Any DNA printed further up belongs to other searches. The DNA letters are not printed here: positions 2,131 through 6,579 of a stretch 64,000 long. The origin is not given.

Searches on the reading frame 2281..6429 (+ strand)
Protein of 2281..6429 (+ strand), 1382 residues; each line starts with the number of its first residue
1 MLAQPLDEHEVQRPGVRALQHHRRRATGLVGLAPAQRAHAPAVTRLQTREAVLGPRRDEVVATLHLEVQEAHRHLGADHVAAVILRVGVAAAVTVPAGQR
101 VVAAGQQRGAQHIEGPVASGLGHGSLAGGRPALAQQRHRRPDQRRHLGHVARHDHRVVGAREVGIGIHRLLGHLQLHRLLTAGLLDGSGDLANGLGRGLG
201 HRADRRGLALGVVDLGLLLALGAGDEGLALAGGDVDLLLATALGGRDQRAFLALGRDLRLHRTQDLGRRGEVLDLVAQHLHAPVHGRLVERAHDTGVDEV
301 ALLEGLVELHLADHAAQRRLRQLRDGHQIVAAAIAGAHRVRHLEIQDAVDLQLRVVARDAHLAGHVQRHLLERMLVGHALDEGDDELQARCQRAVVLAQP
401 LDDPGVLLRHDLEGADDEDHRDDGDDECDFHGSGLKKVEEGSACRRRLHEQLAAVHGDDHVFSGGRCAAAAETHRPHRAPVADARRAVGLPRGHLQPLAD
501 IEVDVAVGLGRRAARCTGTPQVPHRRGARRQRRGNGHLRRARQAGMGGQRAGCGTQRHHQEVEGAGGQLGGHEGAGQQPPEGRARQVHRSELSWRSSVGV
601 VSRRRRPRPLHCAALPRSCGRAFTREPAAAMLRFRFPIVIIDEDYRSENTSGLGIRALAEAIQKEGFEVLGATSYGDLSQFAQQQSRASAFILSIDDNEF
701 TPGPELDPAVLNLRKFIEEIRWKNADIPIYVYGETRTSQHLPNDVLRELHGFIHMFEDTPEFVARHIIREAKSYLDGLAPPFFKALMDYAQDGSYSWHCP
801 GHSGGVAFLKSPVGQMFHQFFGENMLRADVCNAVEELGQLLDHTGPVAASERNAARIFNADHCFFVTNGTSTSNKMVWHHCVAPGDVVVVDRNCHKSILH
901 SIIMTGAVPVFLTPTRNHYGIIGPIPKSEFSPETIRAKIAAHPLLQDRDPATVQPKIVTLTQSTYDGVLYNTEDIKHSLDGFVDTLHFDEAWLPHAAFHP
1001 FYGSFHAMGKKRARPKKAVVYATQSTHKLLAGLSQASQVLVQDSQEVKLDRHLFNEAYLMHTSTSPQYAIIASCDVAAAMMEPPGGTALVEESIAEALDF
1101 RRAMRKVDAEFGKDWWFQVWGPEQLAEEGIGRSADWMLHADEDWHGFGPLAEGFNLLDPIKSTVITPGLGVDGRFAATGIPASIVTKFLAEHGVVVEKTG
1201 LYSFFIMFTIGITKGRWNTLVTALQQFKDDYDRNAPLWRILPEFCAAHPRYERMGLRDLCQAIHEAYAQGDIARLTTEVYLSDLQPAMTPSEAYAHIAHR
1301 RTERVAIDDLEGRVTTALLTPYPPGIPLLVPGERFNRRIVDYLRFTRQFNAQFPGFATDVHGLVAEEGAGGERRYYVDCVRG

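Call 60: search_protein_families(library=pfam, proteins=[window:2281-6429:+], max_evalue=0.00001)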
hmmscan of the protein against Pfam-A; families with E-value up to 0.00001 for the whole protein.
window:2281-6429:+ (1382 aa): 3 families
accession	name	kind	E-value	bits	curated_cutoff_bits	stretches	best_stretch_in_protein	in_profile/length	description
PF01276.26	OKR_DC_1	-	5.6e-149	496.9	27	1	780-1214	1-415/417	Orn/Lys/Arg decarboxylase, major domain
PF03711.20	OKR_DC_1_C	-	6.1e-47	159.7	24.2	1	1241-1367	1-131/132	Orn/Lys/Arg decarboxylase, C-terminal domain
PF03709.21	OKR_DC_1_N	-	1.7e-33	115.6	29.3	1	652-774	3-111/111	Orn/Lys/Arg decarboxylase, N-terminal domain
